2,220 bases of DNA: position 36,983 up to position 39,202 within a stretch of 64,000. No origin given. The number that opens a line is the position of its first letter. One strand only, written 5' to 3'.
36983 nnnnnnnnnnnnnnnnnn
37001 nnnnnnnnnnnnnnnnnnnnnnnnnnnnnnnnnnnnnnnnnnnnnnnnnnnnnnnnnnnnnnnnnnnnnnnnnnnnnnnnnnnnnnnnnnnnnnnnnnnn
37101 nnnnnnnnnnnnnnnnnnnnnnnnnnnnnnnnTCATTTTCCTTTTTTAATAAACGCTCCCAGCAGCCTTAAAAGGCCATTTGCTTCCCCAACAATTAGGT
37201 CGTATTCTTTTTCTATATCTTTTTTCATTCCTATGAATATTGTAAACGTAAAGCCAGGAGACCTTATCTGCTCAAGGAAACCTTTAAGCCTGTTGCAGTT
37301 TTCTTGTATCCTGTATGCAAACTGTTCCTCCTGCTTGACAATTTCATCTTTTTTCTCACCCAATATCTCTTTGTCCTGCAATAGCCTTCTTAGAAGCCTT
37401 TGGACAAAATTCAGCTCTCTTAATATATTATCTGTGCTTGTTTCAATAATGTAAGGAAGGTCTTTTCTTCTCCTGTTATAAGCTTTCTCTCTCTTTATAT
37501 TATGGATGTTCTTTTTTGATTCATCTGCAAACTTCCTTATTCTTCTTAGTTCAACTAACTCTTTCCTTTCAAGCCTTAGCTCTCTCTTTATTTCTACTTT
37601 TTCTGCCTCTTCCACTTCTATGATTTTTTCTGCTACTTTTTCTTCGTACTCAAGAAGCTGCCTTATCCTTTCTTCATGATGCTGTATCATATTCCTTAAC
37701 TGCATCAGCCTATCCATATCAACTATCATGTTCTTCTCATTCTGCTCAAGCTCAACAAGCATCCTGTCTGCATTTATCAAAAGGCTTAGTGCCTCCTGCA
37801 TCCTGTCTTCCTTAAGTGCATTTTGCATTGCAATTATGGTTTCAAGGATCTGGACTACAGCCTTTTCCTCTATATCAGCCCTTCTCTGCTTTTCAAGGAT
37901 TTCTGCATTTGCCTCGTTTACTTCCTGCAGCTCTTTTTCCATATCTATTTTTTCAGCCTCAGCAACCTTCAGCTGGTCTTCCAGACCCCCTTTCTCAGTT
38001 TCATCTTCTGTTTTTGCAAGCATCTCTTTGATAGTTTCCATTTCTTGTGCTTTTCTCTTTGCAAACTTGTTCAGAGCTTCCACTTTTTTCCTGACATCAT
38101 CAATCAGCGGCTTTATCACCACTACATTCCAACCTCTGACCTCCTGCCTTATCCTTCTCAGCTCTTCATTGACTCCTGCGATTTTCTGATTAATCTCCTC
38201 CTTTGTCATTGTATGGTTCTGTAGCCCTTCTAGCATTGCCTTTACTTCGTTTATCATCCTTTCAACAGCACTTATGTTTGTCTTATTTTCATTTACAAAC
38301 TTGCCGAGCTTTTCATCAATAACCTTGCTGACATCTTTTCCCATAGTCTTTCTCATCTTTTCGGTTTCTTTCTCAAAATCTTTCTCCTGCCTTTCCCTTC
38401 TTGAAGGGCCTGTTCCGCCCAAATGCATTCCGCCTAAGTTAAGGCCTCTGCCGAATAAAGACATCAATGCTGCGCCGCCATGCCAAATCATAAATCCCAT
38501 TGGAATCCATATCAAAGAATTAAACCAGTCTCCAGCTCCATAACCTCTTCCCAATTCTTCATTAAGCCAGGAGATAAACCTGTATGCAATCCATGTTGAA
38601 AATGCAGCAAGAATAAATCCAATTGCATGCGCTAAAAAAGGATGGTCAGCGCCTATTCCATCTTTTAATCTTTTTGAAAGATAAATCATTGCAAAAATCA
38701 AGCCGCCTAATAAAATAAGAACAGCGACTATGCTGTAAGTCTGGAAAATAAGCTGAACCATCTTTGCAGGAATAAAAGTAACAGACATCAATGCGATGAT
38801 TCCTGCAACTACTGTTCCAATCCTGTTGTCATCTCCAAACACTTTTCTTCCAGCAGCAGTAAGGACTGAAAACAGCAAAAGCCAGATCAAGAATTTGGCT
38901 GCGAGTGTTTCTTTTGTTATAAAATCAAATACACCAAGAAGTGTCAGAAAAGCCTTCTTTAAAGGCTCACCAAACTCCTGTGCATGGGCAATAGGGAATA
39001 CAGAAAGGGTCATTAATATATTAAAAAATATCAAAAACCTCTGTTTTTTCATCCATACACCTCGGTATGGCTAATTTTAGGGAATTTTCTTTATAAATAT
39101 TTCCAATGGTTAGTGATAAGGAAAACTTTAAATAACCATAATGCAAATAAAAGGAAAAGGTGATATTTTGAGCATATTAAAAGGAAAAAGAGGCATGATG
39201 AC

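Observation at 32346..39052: Uncharacterised five-gene membrane/surface operon with paralogous signal-peptide multi-TM proteins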

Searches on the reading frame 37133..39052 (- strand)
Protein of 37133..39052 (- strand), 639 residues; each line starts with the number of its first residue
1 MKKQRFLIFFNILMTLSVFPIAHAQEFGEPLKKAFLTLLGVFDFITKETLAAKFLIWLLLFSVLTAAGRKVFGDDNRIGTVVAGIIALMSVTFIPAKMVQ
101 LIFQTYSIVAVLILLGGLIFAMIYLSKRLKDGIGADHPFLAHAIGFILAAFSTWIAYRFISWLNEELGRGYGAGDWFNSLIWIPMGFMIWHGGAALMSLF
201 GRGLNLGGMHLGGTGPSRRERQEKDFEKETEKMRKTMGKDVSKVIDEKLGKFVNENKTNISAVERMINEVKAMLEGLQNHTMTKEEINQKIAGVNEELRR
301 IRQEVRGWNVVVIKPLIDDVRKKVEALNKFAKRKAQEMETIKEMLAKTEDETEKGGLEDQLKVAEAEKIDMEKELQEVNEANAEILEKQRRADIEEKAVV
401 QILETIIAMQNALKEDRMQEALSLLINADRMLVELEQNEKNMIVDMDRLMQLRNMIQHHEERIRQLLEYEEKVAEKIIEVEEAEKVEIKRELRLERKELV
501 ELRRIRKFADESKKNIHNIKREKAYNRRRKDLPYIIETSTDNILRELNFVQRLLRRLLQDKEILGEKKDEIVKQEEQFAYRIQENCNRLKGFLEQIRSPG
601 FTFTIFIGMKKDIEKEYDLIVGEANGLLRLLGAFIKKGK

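Call 3: search_protein_families(library=pfam, proteins=[window:37133-39052:-], max_evalue=1)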
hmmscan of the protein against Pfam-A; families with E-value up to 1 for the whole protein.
window:37133-39052:- (639 aa): 2 families
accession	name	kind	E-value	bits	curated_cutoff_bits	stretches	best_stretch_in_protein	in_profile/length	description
PF07554.19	FIVAR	-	0.012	16.6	29.2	1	250-296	19-65/71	FIVAR domain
PF03419.18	Peptidase_U4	-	0.82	9.3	28.4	0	87-161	70-138/284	Sporulation factor SpoIIGA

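Call 4: search_protein_families(library=ncbifam, proteins=[window:37133-39052:-], max_evalue=1)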
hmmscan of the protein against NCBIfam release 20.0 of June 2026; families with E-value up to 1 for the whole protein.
window:37133-39052:- (639 aa): 1 family
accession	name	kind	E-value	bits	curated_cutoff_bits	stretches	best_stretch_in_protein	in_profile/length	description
NF052600.1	sept_pore_FraI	equivalog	0.023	14.5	225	1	50-160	4-117/216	septal nanopore formation protein FraI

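Call 8: search_protein_families(library=phrogs, proteins=[window:37133-39052:-], max_evalue=0.1)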
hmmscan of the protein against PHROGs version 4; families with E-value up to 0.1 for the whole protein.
window:37133-39052:- (639 aa): 0 families

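Call 50: list_cluster_members(proteins=[window:37133-39052:-, window:36003-37136:-, window:35084-36040:-, window:34367-35083:-, window:32346-34370:-, window:39316-39678:+])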
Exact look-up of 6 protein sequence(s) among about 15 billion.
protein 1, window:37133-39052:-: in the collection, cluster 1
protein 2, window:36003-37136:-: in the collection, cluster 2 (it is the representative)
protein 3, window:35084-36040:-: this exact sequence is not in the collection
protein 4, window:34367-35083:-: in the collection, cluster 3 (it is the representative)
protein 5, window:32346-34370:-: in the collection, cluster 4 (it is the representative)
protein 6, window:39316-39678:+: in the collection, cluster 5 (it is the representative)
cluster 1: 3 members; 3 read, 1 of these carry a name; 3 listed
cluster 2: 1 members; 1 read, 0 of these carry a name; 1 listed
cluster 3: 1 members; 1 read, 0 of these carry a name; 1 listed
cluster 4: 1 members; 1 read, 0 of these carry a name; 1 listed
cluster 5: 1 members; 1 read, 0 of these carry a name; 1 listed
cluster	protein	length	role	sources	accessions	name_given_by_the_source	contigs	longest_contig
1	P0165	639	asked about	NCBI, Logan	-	-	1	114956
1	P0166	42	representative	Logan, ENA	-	-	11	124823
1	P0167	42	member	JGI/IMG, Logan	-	hypothetical protein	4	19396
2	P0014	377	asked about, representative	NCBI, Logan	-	-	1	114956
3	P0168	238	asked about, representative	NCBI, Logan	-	-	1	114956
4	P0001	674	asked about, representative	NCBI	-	-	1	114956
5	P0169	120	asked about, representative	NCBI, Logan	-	-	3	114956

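Call 70: search_protein_families(library=padloc, proteins=[window:37133-39052:-], max_evalue=0.01)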
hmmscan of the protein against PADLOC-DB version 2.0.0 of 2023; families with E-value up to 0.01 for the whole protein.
window:37133-39052:- (639 aa): 0 families

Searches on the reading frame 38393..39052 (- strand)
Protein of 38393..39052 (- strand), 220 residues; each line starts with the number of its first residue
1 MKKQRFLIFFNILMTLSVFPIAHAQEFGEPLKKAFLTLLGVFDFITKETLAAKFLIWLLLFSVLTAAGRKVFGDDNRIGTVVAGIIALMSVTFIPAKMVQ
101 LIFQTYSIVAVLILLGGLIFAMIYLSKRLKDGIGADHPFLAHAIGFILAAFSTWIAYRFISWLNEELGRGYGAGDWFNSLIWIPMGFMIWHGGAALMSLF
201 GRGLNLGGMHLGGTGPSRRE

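Call 7: find_homologous_proteins(query=window:38393-39052:-, max_evalue=0.01)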
Query seq(220 aa): 707 candidates shared short words with the query, none scored E <= 0.01.

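Call 20: search_protein_representatives(alignment_id=A1)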
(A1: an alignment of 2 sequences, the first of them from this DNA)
Query: 2 sequences, 252 profile positions. Proteins with E-value up to 0.001 (for the whole library): 293; up to 1e-10: 49; up to 1e-30: 1. The best 150 are listed.
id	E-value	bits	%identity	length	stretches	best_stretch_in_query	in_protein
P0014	1.6e-110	385.1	-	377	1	1-220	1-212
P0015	2.0e-26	109.6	-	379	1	4-218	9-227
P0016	6.6e-25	104.6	-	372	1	16-207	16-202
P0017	3.5e-22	95.7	-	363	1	10-203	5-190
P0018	6.0e-21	91.7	-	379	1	13-202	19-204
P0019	6.6e-20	88.3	-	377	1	10-215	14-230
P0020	2.0e-19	86.7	-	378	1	53-233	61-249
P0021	1.3e-18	84.0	-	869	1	13-194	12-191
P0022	2.1e-18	83.3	-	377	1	24-196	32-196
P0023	2.4e-18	83.1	-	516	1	3-218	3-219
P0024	2.0e-17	80.1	-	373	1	1-220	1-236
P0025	2.1e-17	80.1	-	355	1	1-213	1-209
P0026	2.8e-17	79.6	-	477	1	10-220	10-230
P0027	4.1e-17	79.1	-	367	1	5-218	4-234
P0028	7.6e-17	78.2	-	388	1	22-220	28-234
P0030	1.4e-16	77.4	-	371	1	4-194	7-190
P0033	7.1e-15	71.8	-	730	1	14-223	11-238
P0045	1.6e-12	64.1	-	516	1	6-217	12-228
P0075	8.6e-10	55.1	-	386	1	7-164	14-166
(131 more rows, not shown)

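Call 51: find_encoding_contigs(protein=P0014, flank=10000, max_places=3)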
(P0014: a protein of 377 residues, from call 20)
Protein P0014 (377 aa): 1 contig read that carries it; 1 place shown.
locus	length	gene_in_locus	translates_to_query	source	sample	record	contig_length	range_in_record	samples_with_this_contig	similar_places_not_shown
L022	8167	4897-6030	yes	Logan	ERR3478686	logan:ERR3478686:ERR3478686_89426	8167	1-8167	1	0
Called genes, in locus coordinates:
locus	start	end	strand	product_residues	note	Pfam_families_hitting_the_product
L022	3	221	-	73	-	?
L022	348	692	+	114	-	PF01336:tRNA_anti-codon (weak)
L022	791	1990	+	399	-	PF01970:TctA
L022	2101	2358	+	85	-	PF01247:Ribosomal_L35Ae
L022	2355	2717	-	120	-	-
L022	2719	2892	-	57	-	-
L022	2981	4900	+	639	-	-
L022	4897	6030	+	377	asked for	-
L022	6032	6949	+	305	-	-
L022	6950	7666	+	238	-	PF09754:PAC2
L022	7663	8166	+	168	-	?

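Call 52: find_encoding_contigs(protein=P0075, flank=10000, max_places=3)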
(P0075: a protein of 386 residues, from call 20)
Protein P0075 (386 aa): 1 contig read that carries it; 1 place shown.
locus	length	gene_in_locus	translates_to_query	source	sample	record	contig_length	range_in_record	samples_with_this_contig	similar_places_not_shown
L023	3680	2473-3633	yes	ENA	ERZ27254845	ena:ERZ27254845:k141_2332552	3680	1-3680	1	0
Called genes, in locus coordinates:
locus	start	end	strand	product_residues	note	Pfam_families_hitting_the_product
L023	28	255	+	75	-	PF04014:MazE_antitoxin (weak)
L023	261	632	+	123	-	PF01850:PIN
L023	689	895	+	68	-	-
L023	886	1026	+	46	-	-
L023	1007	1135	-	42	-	-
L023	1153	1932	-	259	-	-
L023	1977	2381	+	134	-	-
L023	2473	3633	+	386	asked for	-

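Call 62: find_encoding_contigs(protein=P0015, flank=10000, max_places=2)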
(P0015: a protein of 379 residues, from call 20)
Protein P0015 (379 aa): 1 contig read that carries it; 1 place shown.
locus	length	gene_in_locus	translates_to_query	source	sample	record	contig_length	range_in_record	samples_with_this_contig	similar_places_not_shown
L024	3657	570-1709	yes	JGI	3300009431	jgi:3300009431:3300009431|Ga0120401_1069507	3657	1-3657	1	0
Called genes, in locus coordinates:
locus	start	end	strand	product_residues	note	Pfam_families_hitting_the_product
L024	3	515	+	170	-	?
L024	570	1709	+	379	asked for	-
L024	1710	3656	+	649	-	?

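Call 63: find_encoding_contigs(protein=P0016, flank=10000, max_places=2)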
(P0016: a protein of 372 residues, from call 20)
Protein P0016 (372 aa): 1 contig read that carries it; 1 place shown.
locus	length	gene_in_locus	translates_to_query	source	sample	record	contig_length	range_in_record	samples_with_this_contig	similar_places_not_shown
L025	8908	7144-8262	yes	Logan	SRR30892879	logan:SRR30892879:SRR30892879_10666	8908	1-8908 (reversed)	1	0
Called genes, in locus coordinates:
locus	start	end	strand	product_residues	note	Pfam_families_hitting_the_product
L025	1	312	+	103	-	?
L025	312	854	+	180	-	PF01883:FeS_assembly_P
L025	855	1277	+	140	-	-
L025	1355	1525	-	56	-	-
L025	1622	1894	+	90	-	-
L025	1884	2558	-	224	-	PF20582:UPF0758_N, PF04002:RadC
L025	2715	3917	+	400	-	PF01970:TctA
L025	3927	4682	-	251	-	-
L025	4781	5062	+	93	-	PF01247:Ribosomal_L35Ae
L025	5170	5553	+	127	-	-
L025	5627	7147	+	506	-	-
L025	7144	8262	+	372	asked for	-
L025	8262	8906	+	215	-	?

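Call 64: find_encoding_contigs(protein=P0019, flank=10000, max_places=2)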
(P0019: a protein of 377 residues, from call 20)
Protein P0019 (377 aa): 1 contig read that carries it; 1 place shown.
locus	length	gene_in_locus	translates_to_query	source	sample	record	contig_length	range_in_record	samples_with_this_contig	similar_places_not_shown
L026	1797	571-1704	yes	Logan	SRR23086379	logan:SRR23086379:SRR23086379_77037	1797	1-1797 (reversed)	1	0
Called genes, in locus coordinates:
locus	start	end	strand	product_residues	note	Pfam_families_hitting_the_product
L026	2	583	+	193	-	?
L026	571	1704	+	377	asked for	-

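Call 65: find_encoding_contigs(protein=P0025, flank=10000, max_places=2)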
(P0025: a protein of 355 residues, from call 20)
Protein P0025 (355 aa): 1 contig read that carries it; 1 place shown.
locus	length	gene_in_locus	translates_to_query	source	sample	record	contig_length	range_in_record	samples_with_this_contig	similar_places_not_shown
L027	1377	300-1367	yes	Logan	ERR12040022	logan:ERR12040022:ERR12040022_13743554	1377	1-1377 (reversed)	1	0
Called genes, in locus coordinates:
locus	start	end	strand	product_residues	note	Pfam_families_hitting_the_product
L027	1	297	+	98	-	?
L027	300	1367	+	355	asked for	-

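Call 66: find_encoding_contigs(protein=P0024, flank=10000, max_places=2)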
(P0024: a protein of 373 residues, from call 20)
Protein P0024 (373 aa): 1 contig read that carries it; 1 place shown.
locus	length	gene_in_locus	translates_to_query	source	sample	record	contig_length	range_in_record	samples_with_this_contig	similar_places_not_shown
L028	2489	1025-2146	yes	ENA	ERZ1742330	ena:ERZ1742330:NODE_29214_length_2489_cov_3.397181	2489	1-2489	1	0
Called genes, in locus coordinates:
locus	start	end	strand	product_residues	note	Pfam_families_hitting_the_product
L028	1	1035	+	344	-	?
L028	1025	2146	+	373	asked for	-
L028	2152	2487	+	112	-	?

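Call 76: find_encoding_contigs(protein=P0030, flank=10000, max_places=2)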
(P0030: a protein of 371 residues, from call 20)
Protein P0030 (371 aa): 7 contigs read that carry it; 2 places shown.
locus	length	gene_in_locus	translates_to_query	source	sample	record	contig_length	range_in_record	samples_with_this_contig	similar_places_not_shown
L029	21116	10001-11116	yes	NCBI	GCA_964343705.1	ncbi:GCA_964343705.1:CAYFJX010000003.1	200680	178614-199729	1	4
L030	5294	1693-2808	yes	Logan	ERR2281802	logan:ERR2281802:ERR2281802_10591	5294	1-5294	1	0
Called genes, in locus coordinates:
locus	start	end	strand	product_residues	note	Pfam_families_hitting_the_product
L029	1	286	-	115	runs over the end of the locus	PF01638:HxlR, PF03551:PadR (weak)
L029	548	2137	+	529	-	PF04055:Radical_SAM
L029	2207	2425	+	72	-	-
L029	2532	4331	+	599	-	PF13522:GATase_6, PF13537:GATase_7, PF01380:SIS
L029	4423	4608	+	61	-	-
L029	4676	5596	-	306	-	PF01820:Dala_Dala_lig_N, PF14397:ATPgrasp_ST (faint), PF01071:GARS_A, PF02222:ATP-grasp (weak), PF02655:ATP-grasp_3, PF02786:CPSase_L_D2, PF07478:Dala_Dala_lig_C, PF13535:ATP-grasp_4, +1 more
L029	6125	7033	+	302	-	PF01978:TrmB (weak)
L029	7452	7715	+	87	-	PF01247:Ribosomal_L35Ae, PF01782:RimM (faint)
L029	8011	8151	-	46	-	-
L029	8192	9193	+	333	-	-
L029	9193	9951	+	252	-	-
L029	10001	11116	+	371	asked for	-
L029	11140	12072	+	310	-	-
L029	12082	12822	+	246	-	PF09754:PAC2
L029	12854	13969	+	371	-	PF08713:DNA_alkylation (weak)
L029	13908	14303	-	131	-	-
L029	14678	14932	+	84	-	PF15919:HicB_lk_antitox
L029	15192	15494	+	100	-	-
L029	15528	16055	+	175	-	-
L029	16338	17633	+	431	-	PF00009:GTP_EFTU, PF01926:MMR_HSR1 (faint), PF03144:GTP_EFTU_D2, PF03143:GTP_EFTU_D3, PF22594:GTP-eEF1A_C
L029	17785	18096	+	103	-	PF00338:Ribosomal_S10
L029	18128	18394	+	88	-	-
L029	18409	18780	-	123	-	PF01850:PIN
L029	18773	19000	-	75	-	PF04014:MazE_antitoxin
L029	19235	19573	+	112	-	-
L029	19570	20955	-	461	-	PF13428:TPR_14 (faint), PF13431:TPR_17 (faint), PF14559:TPR_19 (faint), PF07719:TPR_2 (faint), PF13374:TPR_10 (faint), PF13424:TPR_12 (faint), PF13432:TPR_16 (faint), PF02810:SEC-C, +4 more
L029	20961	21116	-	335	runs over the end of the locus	-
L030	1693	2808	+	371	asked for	-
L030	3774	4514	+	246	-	PF09754:PAC2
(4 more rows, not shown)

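Call 77: find_encoding_contigs(protein=P0045, flank=10000, max_places=2)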
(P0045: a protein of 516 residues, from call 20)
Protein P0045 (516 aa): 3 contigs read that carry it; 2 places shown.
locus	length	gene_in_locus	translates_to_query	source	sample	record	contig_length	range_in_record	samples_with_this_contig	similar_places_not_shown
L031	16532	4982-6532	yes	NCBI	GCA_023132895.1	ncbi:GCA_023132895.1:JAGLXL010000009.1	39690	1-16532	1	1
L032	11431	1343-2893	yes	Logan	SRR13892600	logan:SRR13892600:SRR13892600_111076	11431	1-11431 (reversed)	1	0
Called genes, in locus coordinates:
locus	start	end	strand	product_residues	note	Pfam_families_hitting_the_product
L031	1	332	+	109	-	?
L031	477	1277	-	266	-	PF08696:Dna2, PF12705:PDDEXK_1, PF01930:Cas_Cas4 (weak)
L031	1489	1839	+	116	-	PF01336:tRNA_anti-codon (weak)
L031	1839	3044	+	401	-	PF01970:TctA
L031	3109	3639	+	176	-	-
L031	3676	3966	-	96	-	-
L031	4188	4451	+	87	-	PF01247:Ribosomal_L35Ae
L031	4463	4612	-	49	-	-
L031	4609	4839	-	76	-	-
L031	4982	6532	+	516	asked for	-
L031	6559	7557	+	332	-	-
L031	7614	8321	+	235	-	PF09754:PAC2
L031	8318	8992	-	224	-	-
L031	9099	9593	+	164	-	-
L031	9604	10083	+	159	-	-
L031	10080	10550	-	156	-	-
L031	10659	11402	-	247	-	PF00239:Resolvase, PF07508:Recombinase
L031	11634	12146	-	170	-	PF13412:HTH_24 (weak)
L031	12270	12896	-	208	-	-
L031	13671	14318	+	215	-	PF03602:Cons_hypoth95 (weak), PF05175:MTS, PF06325:PrmA (weak), PF13847:Methyltransf_31 (weak)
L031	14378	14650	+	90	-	PF13656:RNA_pol_L_2, PF01193:RNA_pol_L (weak)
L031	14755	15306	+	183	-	-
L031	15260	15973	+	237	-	PF01255:Prenyltransf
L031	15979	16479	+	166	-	-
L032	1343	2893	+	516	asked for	-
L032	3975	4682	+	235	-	PF09754:PAC2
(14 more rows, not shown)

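Call 89: find_encoding_contigs(protein=P0033, flank=10000, max_places=2)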
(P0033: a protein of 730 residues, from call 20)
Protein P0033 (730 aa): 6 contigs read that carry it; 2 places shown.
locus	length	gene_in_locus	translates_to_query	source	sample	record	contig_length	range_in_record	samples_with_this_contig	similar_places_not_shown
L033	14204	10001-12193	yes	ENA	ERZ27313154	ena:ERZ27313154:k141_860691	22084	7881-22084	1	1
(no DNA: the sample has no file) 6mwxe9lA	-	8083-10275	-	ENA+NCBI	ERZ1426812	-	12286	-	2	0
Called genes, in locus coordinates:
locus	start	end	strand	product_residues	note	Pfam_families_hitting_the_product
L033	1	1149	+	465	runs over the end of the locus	PF03901:Glyco_transf_22 (weak), PF13231:PMT_2 (weak)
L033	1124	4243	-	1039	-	PF00133:tRNA-synt_1, PF09334:tRNA-synt_1g, PF08264:Anticodon_1, PF19302:DUF5915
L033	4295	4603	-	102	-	-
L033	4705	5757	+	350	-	-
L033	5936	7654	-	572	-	-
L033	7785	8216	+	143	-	-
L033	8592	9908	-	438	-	PF02310:B12-binding (faint), PF04055:Radical_SAM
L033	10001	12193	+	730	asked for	PF03051:Peptidase_C1_2 (faint), PF00112:Peptidase_C1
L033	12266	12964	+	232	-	PF01255:Prenyltransf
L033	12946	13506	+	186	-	PF00856:SET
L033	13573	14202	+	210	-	?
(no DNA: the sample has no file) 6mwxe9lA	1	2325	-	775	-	?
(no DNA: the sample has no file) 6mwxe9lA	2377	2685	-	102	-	-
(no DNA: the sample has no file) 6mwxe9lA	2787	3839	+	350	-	-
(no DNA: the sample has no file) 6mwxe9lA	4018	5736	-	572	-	-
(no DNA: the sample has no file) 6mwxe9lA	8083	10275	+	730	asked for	PF03051:Peptidase_C1_2 (faint), PF00112:Peptidase_C1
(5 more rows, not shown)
